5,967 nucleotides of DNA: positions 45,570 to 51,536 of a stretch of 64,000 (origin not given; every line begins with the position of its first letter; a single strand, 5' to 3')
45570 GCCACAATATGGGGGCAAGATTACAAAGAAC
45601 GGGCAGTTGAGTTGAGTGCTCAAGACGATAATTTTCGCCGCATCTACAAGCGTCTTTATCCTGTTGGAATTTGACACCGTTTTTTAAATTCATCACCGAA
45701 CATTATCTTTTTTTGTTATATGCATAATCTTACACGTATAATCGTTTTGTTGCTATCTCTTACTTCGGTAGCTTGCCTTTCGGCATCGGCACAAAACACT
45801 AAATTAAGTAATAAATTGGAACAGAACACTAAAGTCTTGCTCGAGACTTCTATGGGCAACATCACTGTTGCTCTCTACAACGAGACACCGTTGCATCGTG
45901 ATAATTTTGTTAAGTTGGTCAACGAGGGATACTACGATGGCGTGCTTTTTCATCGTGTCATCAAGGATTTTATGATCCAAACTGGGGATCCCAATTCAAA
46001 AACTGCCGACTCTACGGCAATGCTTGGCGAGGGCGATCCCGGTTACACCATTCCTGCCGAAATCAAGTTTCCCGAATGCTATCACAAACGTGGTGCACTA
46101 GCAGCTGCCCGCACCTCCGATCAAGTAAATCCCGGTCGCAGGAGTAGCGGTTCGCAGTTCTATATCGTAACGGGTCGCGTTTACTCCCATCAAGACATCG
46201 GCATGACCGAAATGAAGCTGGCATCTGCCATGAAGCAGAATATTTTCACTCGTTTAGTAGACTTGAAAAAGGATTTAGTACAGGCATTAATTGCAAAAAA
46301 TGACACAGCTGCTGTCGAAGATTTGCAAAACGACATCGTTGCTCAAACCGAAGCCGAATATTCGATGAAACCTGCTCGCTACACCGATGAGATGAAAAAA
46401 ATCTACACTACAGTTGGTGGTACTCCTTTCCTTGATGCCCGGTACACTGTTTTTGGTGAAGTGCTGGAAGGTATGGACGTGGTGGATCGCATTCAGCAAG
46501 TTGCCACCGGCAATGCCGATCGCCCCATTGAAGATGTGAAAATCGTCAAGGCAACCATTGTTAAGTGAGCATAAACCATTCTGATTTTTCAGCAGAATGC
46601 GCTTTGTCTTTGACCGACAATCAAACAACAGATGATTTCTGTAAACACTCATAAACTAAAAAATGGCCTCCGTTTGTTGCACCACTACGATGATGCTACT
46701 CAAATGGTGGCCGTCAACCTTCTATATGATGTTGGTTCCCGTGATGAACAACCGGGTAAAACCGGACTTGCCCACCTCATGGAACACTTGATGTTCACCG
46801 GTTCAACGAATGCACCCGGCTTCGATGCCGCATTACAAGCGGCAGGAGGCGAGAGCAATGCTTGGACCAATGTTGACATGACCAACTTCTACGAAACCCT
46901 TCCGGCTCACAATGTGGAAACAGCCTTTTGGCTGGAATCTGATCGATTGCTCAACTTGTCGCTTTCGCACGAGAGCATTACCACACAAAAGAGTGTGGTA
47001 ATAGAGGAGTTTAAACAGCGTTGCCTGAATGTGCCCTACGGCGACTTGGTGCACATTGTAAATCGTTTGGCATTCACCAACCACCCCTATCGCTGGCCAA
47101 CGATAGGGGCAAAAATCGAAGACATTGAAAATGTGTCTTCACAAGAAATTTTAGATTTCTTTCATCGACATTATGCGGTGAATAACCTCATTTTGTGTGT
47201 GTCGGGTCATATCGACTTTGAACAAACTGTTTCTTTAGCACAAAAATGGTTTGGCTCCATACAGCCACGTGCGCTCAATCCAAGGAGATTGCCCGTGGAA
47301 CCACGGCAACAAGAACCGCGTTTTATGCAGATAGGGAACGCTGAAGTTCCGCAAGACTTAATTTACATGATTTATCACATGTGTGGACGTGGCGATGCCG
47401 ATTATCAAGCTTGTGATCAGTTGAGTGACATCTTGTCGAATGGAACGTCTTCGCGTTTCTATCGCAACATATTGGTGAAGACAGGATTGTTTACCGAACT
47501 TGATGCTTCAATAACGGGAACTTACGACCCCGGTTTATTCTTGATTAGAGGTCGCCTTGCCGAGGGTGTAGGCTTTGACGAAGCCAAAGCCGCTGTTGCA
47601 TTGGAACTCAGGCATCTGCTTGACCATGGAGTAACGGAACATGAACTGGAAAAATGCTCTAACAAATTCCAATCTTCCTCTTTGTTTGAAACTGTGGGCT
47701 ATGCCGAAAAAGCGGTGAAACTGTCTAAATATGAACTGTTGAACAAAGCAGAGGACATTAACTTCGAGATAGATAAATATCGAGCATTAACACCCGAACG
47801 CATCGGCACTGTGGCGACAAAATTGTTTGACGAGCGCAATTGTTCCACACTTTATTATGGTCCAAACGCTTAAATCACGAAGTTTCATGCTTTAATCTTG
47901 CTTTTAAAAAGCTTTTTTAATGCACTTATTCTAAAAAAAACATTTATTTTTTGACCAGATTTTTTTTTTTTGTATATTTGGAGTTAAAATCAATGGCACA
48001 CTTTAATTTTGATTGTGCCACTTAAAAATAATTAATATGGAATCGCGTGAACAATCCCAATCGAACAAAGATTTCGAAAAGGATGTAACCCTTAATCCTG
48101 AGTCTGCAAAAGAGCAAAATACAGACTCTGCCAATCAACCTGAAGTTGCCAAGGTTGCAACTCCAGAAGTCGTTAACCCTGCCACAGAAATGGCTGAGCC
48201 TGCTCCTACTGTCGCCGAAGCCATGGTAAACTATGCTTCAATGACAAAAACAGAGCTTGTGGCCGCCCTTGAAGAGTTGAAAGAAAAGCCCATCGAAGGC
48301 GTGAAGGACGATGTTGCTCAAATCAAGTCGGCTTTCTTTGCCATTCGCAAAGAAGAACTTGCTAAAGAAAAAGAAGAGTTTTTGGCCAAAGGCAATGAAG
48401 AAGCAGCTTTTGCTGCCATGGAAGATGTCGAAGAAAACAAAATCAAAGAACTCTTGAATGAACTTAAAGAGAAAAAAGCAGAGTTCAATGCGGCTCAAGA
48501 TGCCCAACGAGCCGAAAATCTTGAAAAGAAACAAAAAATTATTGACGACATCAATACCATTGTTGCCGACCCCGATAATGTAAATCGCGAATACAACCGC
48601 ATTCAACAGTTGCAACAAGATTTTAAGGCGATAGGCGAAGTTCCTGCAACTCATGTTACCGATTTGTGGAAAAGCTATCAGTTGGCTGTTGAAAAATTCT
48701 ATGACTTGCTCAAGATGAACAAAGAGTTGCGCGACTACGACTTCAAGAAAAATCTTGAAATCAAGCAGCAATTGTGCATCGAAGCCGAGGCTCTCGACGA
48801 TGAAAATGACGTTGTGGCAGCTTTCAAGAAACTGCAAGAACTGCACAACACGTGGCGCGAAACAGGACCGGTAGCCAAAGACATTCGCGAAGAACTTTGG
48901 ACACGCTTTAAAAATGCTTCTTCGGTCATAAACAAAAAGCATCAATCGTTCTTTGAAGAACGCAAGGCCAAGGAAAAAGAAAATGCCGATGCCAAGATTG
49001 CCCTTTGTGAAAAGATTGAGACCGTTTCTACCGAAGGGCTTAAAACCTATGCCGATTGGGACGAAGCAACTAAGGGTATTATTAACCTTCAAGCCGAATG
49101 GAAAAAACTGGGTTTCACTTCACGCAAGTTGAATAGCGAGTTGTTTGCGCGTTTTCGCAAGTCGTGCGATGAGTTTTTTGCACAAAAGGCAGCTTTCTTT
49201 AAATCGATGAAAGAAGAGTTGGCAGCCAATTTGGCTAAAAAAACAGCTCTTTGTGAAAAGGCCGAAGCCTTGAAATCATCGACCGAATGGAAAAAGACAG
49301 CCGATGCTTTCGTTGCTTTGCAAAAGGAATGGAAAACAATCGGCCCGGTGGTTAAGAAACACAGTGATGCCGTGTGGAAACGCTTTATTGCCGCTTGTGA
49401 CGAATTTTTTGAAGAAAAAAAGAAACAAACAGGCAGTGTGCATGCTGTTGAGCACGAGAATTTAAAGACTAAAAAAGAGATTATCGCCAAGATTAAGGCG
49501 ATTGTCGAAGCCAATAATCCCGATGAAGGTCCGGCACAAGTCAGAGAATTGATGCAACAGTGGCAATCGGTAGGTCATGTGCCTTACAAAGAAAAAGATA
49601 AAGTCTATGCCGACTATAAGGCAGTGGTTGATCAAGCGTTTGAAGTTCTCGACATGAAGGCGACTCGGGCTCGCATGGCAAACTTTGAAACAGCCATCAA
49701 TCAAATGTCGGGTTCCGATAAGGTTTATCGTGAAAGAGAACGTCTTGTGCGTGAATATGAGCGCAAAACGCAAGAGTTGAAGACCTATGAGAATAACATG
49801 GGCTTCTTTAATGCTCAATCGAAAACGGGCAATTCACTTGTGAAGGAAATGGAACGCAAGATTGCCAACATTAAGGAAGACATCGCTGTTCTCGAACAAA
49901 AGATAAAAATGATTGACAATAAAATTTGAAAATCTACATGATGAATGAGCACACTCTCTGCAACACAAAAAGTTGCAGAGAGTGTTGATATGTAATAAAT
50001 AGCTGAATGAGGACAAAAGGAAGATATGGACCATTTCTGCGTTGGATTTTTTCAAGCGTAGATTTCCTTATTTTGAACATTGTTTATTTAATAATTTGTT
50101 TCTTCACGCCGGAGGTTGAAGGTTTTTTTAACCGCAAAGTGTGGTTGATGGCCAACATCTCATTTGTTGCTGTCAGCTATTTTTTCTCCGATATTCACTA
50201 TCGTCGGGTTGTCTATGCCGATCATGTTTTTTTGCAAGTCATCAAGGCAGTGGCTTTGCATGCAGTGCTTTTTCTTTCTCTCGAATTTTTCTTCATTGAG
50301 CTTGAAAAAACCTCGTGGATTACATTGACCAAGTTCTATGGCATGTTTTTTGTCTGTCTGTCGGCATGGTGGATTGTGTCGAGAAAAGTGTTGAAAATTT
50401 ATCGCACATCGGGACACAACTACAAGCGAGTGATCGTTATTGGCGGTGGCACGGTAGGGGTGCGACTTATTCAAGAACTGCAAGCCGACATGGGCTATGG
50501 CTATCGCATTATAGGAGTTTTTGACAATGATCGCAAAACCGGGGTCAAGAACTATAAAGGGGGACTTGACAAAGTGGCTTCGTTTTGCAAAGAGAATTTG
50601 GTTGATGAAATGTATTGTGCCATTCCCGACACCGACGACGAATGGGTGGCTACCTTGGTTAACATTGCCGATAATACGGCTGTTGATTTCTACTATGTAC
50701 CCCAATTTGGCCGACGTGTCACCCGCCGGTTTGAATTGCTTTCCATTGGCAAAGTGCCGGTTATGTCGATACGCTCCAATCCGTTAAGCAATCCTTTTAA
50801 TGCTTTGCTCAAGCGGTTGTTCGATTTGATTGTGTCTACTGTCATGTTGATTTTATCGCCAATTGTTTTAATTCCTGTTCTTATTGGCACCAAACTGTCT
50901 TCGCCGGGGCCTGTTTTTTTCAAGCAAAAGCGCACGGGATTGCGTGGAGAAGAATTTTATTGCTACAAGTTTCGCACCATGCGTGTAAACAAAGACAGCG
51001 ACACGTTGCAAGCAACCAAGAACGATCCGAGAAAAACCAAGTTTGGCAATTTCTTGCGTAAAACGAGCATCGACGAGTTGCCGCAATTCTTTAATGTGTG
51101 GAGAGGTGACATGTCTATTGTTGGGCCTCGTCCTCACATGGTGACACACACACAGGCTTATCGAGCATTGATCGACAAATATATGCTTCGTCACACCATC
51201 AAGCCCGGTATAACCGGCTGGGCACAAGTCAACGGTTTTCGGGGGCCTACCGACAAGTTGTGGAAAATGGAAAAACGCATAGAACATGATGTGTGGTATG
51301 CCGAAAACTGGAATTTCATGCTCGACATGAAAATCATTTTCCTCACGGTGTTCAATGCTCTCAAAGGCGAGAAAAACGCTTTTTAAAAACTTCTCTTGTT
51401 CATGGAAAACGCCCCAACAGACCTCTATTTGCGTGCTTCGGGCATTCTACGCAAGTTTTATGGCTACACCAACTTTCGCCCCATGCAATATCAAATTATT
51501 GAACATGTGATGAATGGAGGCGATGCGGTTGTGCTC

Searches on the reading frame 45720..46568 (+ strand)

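Call 99: search_protein_families(library=pfam, proteins=[window:45720-46568:+], max_evalue=0.00001)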
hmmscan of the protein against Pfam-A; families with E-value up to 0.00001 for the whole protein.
window:45720-46568:+ (282 aa): 1 family
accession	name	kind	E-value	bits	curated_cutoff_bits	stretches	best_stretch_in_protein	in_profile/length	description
PF00160.26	Pro_isomerase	-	3.3e-45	154.6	21.7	2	39-180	2-128/159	Cyclophilin type peptidyl-prolyl cis-trans isomerase/CLD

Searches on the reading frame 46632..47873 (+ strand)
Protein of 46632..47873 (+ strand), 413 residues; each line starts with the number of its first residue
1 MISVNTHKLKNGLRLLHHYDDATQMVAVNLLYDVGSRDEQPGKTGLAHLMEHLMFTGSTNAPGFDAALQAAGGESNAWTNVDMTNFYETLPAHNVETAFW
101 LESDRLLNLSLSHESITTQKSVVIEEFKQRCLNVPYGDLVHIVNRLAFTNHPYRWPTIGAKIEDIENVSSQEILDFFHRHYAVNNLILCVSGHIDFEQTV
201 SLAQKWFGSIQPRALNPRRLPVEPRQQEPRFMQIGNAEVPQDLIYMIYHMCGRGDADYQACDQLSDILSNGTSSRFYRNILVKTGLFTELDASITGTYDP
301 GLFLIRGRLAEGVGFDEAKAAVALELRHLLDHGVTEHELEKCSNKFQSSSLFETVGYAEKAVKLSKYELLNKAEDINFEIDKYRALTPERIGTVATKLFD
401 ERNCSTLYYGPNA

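Call 100: search_protein_families(library=pfam, proteins=[window:46632-47873:+], max_evalue=0.00001)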
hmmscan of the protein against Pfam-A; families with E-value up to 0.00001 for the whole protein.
window:46632-47873:+ (413 aa): 2 families
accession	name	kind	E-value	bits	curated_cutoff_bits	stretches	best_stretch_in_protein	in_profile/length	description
PF05193.26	Peptidase_M16_C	-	3.6e-29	102.4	23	1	167-344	1-179/181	Peptidase M16 inactive domain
PF00675.25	Peptidase_M16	-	2.9e-18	66.6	22.3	1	19-128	6-117/149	Insulinase (Peptidase family M16)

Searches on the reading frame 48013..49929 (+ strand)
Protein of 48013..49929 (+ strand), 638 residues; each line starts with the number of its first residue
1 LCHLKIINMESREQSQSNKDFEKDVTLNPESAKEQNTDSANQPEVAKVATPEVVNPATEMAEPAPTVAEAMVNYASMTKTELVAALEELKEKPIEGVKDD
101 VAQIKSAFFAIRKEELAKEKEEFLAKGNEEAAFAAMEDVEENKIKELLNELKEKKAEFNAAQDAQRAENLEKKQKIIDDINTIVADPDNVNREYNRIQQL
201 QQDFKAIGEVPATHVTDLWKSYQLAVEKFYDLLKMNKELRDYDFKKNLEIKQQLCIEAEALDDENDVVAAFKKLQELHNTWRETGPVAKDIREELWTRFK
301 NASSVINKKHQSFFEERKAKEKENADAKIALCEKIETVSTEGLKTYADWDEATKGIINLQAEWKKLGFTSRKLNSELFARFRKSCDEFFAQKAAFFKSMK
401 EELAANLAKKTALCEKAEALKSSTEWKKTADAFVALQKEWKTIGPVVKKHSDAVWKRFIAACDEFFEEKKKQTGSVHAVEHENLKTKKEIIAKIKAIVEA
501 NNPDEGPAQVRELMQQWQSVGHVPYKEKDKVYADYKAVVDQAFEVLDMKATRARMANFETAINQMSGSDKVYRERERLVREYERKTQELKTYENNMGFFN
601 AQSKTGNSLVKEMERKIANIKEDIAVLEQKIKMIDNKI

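Call 100: search_protein_families(library=pfam, proteins=[window:48013-49929:+], max_evalue=0.00001)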
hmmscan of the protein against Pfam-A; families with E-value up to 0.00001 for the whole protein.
window:48013-49929:+ (638 aa): 1 family
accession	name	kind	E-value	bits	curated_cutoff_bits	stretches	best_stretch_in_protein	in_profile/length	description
PF03993.17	DUF349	-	1.2e-94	311.1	23.9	5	376-449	1-75/75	Domain of Unknown Function (DUF349)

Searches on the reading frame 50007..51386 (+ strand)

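Call 100: search_protein_families(library=pfam, proteins=[window:50007-51386:+], max_evalue=0.00001)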
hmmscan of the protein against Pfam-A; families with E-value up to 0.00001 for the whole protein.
window:50007-51386:+ (459 aa): 2 families
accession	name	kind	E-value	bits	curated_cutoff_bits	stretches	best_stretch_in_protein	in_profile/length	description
PF02397.22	Bac_transf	-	5.8e-68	228.4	27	1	269-452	1-178/179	Bacterial sugar transferase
PF13727.12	CoA_binding_3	-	2e-17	64.2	25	1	68-232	11-175/175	CoA-binding domain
